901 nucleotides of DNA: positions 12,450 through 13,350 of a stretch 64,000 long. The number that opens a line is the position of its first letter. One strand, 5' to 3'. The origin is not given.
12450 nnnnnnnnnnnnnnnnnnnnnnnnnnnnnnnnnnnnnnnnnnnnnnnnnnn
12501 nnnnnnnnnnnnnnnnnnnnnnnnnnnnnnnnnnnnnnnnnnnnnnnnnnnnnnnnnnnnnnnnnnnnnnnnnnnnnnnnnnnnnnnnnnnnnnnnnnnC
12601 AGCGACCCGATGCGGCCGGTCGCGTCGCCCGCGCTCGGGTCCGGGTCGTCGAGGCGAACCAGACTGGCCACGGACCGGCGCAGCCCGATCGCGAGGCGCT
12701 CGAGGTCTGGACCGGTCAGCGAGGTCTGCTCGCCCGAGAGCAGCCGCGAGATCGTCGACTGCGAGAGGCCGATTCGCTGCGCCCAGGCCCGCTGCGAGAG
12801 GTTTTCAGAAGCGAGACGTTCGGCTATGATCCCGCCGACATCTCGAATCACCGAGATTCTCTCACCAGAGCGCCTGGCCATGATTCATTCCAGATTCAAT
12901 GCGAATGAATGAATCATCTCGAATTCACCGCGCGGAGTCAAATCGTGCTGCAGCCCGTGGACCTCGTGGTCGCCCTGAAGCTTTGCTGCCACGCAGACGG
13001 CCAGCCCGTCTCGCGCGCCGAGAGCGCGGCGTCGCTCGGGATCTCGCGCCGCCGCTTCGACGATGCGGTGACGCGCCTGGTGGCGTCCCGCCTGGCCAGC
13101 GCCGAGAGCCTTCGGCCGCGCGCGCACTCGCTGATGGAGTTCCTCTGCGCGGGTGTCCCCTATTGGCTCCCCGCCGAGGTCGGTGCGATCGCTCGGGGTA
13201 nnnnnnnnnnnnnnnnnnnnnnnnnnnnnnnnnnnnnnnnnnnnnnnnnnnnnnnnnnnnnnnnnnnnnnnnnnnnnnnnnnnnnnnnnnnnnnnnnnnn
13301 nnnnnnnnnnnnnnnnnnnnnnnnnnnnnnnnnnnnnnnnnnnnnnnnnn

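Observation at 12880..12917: AT-rich 11-bp perfect inverted repeat that embeds both divergent start codons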

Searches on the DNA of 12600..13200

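Call 55: search_rna_families(source=window, start=12600, end=13200, threshold=evalue, max_evalue=1)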
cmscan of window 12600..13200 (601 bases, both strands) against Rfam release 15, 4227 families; matches with E-value up to 1: 1.
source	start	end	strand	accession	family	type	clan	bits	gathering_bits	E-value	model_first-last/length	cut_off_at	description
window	13041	13110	-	RF01532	TB10Cs3H2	Gene; snRNA; snoRNA; HACA-box;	-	22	45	0.15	1-69/69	no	Trypanosomatid snoRNA TB10Cs3H2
